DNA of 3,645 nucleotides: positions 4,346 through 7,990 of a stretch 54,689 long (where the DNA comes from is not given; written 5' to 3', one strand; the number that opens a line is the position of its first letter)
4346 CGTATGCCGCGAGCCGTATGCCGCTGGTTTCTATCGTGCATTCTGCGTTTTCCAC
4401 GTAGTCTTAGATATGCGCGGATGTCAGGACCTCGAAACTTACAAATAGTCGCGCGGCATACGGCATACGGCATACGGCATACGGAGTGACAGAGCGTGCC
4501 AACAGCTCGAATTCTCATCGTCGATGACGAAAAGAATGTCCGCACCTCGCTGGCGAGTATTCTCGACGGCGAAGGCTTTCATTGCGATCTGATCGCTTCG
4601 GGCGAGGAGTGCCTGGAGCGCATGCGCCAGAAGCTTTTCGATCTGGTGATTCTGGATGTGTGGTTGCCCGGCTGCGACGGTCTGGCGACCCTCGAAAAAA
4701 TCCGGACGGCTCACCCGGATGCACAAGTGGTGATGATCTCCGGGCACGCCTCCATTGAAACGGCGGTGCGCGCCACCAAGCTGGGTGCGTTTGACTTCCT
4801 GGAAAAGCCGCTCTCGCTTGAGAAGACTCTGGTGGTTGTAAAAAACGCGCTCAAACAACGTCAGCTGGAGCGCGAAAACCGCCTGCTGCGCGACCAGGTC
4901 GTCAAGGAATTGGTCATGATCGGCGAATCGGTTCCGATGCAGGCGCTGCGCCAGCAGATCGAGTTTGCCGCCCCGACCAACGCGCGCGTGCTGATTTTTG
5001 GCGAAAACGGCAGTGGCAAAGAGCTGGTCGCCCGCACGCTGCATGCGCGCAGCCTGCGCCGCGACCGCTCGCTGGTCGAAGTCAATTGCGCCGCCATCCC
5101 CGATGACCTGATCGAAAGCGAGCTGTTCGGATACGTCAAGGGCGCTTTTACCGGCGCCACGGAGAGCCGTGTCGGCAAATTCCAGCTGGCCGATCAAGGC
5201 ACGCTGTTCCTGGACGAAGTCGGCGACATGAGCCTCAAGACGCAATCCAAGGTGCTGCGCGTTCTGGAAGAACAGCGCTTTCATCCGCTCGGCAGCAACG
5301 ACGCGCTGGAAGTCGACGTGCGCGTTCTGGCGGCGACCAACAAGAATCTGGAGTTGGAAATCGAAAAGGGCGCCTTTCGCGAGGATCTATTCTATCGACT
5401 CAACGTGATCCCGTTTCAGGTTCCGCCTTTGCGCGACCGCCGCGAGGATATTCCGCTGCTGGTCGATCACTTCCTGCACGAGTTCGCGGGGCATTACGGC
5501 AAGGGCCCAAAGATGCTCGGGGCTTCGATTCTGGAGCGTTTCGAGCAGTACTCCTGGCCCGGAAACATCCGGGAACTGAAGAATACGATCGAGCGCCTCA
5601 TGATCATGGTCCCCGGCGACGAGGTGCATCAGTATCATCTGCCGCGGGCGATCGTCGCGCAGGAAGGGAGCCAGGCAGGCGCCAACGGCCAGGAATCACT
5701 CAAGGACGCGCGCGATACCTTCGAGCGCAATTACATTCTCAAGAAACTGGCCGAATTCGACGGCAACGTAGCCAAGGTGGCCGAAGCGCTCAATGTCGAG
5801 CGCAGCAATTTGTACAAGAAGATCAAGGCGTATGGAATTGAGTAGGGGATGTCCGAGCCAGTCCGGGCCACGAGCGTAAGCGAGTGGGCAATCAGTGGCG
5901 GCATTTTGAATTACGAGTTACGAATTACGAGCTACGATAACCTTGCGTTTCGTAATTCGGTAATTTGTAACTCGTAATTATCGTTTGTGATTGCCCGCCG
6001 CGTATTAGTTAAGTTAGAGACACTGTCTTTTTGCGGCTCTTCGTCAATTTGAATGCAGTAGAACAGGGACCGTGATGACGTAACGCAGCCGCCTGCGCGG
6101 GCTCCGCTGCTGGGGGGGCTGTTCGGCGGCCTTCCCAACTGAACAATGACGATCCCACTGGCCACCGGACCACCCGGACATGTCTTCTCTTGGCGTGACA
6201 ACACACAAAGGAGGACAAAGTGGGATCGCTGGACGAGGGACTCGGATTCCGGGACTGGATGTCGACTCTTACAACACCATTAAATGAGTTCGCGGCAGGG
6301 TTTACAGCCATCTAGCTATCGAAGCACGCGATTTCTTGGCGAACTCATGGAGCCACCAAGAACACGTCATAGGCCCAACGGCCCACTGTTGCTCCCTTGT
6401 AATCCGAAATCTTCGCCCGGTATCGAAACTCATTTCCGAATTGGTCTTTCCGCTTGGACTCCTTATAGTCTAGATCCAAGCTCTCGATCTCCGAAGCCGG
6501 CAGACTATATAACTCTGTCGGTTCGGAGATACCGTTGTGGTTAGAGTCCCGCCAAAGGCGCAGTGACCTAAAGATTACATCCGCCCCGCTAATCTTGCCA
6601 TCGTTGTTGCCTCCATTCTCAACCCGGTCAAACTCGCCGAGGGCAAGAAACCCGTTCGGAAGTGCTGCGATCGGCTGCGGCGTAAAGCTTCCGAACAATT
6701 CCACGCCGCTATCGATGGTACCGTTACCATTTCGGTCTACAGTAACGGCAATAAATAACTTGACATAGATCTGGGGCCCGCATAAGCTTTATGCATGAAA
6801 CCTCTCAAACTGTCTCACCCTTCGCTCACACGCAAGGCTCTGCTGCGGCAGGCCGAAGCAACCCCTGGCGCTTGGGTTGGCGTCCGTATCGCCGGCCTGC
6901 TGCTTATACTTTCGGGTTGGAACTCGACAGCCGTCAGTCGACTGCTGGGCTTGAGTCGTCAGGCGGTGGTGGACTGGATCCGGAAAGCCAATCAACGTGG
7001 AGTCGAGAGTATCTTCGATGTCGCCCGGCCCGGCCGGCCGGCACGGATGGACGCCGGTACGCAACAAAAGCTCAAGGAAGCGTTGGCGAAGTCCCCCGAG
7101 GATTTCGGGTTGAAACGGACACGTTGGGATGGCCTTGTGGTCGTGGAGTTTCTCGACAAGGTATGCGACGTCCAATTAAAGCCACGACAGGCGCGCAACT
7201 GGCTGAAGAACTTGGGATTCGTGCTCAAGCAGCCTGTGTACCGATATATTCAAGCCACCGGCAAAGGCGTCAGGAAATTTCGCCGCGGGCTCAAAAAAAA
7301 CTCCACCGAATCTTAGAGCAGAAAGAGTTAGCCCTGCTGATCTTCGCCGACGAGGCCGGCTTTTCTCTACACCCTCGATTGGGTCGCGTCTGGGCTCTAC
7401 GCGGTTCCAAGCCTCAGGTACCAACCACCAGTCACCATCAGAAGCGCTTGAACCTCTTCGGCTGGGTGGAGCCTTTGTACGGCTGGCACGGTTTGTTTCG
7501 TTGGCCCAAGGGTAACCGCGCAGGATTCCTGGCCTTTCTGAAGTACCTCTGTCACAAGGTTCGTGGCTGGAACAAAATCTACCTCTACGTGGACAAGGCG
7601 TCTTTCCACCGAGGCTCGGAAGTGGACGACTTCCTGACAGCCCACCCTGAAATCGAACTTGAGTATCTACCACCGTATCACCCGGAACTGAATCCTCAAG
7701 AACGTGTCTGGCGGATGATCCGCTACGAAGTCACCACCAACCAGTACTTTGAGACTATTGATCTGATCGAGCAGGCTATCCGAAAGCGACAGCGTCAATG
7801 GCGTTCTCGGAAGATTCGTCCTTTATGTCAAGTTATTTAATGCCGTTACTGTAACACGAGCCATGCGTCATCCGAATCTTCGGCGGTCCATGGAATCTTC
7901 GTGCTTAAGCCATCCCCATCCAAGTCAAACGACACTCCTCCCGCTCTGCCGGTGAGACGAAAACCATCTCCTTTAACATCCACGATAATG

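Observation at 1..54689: Intergenic space is saturated with hairpin-forming tandem heptanucleotide arrays (STRR/REPIN-like mosaic elements)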

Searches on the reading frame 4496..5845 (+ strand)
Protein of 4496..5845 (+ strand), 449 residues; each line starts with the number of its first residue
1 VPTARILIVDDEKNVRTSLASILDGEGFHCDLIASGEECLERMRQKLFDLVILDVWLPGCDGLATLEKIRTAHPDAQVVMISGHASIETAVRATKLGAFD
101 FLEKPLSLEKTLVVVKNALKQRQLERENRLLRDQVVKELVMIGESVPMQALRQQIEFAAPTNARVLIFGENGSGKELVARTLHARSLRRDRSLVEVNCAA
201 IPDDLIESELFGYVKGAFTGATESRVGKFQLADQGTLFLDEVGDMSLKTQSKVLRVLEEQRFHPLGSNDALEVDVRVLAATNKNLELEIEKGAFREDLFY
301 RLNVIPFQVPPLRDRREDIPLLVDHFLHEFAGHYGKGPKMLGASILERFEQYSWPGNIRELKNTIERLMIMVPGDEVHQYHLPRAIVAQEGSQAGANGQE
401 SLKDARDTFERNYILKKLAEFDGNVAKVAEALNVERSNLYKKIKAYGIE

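Call 8: search_protein_families(library=pfam, proteins=[window:4496-5845:+])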
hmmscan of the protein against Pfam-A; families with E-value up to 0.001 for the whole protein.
window:4496-5845:+ (449 aa): 9 families
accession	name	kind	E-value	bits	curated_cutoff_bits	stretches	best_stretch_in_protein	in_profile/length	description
PF00158.32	Sigma54_activat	-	7.4e-68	227.9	20.2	1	141-307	1-167/168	Sigma-54 interaction domain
PF00072.30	Response_reg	-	3.6e-29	101.6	30.2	1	6-112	1-107/111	Response regulator receiver domain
PF25601.1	AAA_lid_14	-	5e-27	94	27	1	313-394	1-82/87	AAA+ ATPase lid domain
PF14532.12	Sigma54_activ_2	-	7.8e-21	75.2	25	1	142-312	1-138/138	Sigma-54 interaction domain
PF02954.25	HTH_8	-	5.7e-10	39.2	22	1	407-446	3-42/42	Bacterial regulatory protein, Fis family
PF07728.20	AAA_5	-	2.6e-07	31.1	22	1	165-284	2-124/139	AAA domain (dynein-related subfamily)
PF01078.27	Mg_chelatase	-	1.6e-05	24.9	20.3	0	220-261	93-134/207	Magnesium chelatase, subunit ChlI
PF00004.35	AAA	-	0.00046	21.1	21.2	0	165-284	1-111/131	ATPase family associated with various cellular activities (AAA)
PF07726.17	AAA_3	-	0.00074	19.9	27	0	165-282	2-111/131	ATPase family associated with various cellular activities (AAA)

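Call 62: find_homologous_proteins(query=window:4496-5845:+, max_evalue=1e-100)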
Query window:4496-5845:+ (449 aa): 7990 proteins with E <= 1e-100 among 8000 candidates; the best 120 are listed.
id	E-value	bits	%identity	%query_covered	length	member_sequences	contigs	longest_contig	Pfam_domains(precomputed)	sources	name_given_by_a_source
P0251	7.7e-285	962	98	100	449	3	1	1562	PF00158.33,PF25601.2,PF02954.26,PF14532.13,PF07728.21,PF00072.31,PF01078.28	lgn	-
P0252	4.1e-191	654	66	100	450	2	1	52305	PF00158.33,PF25601.2,PF02954.26,PF00004.36,PF14532.13,PF07728.21,PF00072.31,PF01078.28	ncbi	-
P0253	1.4e-190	652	65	100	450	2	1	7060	PF00158.33,PF25601.2,PF02954.26,PF00004.36,PF14532.13,PF07728.21,PF00072.31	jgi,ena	-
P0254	3.7e-190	651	65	100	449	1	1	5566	PF00158.33,PF25601.2,PF02954.26,PF00004.36,PF14532.13,PF07728.21,PF00072.31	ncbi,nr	ncbi:MAG: sigma-54-dependent Fis family transcriptional regulator [Acidobacteria bacterium]|nr:sigma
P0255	6.2e-188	643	64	100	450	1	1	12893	PF00158.33,PF25601.2,PF02954.26,PF00004.36,PF14532.13,PF07728.21,PF00072.31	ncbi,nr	ncbi:MAG: sigma-54-dependent Fis family transcriptional regulator [Acidobacteria bacterium]|nr:sigma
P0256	2.5e-187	641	64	100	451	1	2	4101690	PF00158.33,PF25601.2,PF02954.26,PF00004.36,PF14532.13,PF07728.21,PF00072.31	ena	-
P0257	2.7e-187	641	67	100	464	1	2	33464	PF00158.33,PF25601.2,PF02954.26,PF14532.13,PF07728.21,PF00072.31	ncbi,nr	ncbi:MAG: sigma-54-dependent Fis family transcriptional regulator [Acidobacteria bacterium]|nr:sigma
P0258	9.7e-187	639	63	99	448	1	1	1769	PF00158.33,PF25601.2,PF02954.26,PF00004.36,PF14532.13,PF07728.21,PF00072.31,PF01078.28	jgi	jgi:two-component system nitrogen regulation response regulator NtrX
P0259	1.1e-186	639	63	100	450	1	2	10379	PF00158.33,PF25601.2,PF02954.26,PF00004.36,PF14532.13,PF07728.21,PF00072.31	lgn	-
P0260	1.9e-186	638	64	99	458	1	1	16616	PF00158.33,PF25601.2,PF02954.26,PF00004.36,PF14532.13,PF07728.21,PF00072.31,PF01078.28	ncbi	-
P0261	5.8e-186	637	63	99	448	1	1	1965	PF00158.33,PF25601.2,PF02954.26,PF00004.36,PF14532.13,PF07728.21,PF00072.31,PF01078.28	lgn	-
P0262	1.9e-185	635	64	98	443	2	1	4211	PF00158.33,PF25601.2,PF02954.26,PF00004.36,PF14532.13,PF07728.21,PF00072.31,PF01078.28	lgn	-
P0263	5.2e-185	634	64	100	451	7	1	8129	PF00158.33,PF25601.2,PF02954.26,PF00004.36,PF14532.13,PF07728.21,PF00072.31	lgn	-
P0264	1.0e-184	633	64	99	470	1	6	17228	PF00158.33,PF25601.2,PF02954.26,PF14532.13,PF07728.21,PF00072.31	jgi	jgi:two-component system, NtrC family, nitrogen regulation response regulator NtrX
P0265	3.1e-184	631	64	100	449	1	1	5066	PF00158.33,PF25601.2,PF02954.26,PF00004.36,PF14532.13,PF07728.21,PF00072.31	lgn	-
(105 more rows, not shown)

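Call 63: find_encoding_contigs(protein=P0251, flank=10000, max_places=5)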
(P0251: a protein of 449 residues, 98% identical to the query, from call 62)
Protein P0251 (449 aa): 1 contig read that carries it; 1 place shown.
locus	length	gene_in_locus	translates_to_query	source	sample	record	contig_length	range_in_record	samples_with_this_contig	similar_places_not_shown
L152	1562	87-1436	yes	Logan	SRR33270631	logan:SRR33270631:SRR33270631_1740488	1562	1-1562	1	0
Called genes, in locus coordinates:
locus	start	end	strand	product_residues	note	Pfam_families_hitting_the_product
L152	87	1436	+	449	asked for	PF00072:Response_reg, PF00158:Sigma54_activat, PF01078:Mg_chelatase (faint), PF14532:Sigma54_activ_2, PF07728:AAA_5 (weak), PF25601:AAA_lid_14, PF02954:HTH_8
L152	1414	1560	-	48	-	?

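Call 64: find_encoding_contigs(protein=P0252, flank=10000, max_places=2)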
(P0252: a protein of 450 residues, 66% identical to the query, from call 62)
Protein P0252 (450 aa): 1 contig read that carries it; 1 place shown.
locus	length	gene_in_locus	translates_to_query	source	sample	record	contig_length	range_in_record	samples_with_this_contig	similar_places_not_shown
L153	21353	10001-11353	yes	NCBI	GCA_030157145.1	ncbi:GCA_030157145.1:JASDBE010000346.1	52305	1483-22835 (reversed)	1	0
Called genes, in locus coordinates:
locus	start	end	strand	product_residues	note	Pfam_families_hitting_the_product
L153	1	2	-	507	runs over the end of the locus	PF01590:GAF, PF13185:GAF_2, PF13492:GAF_3, PF00158:Sigma54_activat, PF14532:Sigma54_activ_2, PF07728:AAA_5 (weak), PF25601:AAA_lid_14, PF02954:HTH_8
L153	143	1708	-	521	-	PF00749:tRNA-synt_1c, PF19269:Anticodon_2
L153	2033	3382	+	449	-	PF00764:Arginosuc_synth, PF20979:Arginosuc_syn_C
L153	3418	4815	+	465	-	PF00206:Lyase_1, PF14698:ASL_C2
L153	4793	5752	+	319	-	PF02729:OTCace_N, PF00185:OTCace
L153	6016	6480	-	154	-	PF01316:Arg_repressor, PF02863:Arg_repressor_C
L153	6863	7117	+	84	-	-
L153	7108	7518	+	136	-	PF01850:PIN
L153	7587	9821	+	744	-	PF00672:HAMP, PF00989:PAS, PF08448:PAS_4, PF00512:HisKA, PF02518:HATPase_c, PF14501:HATPase_c_5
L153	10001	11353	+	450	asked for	PF00072:Response_reg, PF00158:Sigma54_activat, PF01078:Mg_chelatase (faint), PF14532:Sigma54_activ_2, PF00004:AAA (weak), PF07728:AAA_5, PF25601:AAA_lid_14, PF02954:HTH_8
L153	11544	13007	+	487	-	PF01134:GIDA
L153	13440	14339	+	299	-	PF02899:Phage_int_SAM_1, PF13495:Phage_int_SAM_4 (weak), PF00589:Phage_integrase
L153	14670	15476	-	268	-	PF09335:VTT_dom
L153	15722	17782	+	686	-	PF03190:Thioredox_DsbH, PF13899:Thioredoxin_7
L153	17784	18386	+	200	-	PF00881:Nitroreductase, PF14512:TM1586_NiRdase (faint), PF00881:Nitroreductase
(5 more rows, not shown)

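Call 83: find_encoding_contigs(protein=P0256, flank=10000, max_places=1)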
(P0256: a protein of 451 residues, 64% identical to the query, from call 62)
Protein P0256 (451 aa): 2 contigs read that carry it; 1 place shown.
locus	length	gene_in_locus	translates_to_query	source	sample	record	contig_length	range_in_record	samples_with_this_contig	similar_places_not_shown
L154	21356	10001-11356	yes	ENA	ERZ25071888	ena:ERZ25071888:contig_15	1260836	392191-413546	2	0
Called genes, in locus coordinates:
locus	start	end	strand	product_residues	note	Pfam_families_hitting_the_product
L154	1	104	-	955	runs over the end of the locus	PF13492:GAF_3 (faint), PF00989:PAS, PF08448:PAS_4, PF12860:PAS_7 (faint), PF13426:PAS_9, PF00512:HisKA, PF02518:HATPase_c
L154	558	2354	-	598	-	PF13620:CarboxypepD_reg (weak)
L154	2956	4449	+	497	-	PF00749:tRNA-synt_1c, PF19269:Anticodon_2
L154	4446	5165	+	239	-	PF08032:SpoU_sub_bind, PF00588:SpoU_methylase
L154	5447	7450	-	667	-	PF05378:Hydant_A_N, PF01968:Hydantoinase_A, PF19278:Hydant_A_C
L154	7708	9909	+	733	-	PF00672:HAMP, PF00989:PAS (faint), PF14501:HATPase_c_5 (faint), PF00512:HisKA (weak), PF02518:HATPase_c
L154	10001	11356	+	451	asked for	PF00072:Response_reg, PF00158:Sigma54_activat, PF14532:Sigma54_activ_2, PF00004:AAA (weak), PF07728:AAA_5 (weak), PF25601:AAA_lid_14, PF02954:HTH_8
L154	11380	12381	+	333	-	PF02899:Phage_int_SAM_1, PF13495:Phage_int_SAM_4 (weak), PF00589:Phage_integrase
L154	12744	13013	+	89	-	PF00312:Ribosomal_S15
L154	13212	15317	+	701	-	PF01138:RNase_PH, PF03725:RNase_PH_C, PF03726:PNPase, PF01138:RNase_PH, PF00013:KH_1, PF00575:S1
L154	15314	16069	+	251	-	PF00731:AIRC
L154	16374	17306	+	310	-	PF05192:MutS_III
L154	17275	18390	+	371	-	PF00488:MutS_V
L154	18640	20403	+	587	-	PF01807:Zn_ribbon_DnaG, PF08275:DNAG_N, PF01751:Toprim, PF13362:Toprim_3 (weak), PF13662:Toprim_4, PF13155:Toprim_2, PF10410:DnaB_bind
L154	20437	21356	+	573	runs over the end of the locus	PF03979:Sigma70_r1_1, PF00140:Sigma70_r1_2, PF04542:Sigma70_r2, PF04539:Sigma70_r3, PF04545:Sigma70_r4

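Call 84: find_encoding_contigs(protein=P0257, flank=10000, max_places=1)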
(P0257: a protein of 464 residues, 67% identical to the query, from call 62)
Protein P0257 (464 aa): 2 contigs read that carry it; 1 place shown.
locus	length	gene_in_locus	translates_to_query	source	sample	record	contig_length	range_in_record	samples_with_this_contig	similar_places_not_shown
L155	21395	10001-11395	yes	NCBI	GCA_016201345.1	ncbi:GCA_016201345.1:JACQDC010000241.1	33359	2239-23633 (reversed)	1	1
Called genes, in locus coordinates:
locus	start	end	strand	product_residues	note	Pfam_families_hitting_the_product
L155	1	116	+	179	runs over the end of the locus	PF02674:Colicin_V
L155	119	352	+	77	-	PF02954:HTH_8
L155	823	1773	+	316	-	PF05448:AXE1 (faint), PF02129:Peptidase_S15 (weak), PF12146:Hydrolase_4 (weak), PF00561:Abhydrolase_1, PF12697:Abhydrolase_6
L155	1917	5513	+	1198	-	PF02463:SMC_N, PF13175:AAA_15 (weak), PF13304:AAA_21 (faint), PF13476:AAA_23, PF06470:SMC_hinge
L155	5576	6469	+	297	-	PF01259:SAICAR_synt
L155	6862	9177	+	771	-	PF19312:NtrY_N (weak), PF00672:HAMP, PF00989:PAS (weak), PF08448:PAS_4 (weak), PF00512:HisKA, PF14501:HATPase_c_5 (faint), PF02518:HATPase_c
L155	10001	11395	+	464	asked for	PF00072:Response_reg, PF00158:Sigma54_activat, PF14532:Sigma54_activ_2, PF07728:AAA_5, PF25601:AAA_lid_14, PF02954:HTH_8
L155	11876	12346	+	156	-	PF07963:N_methyl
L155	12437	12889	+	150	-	PF07963:N_methyl (weak)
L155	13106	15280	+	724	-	PF26626:DUF8201 (faint), PF13231:PMT_2 (weak)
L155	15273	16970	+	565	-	-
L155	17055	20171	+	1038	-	PF14561:TPR_20 (faint), PF01564:Spermine_synth, PF05175:MTS (weak), PF13428:TPR_14 (faint), PF12895:ANAPC3 (faint), PF14559:TPR_19 (faint), PF07719:TPR_2 (faint), PF00515:TPR_1 (faint), +1 more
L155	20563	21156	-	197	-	PF01551:Peptidase_M23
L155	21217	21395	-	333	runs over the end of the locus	PF26550:Tricorn_2nd, PF26549:Tricorn_N (faint), PF07676:PD40 (faint)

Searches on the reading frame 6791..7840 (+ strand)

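Call 8: search_protein_families(library=pfam, proteins=[window:6791-7840:+])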
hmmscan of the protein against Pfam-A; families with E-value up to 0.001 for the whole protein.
window:6791-7840:+ (349 aa): 1 family
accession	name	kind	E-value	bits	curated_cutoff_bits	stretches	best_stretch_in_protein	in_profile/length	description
PF13358.12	DDE_3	-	3.4e-26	92.3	28.6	1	183-324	2-143/146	DDE superfamily endonuclease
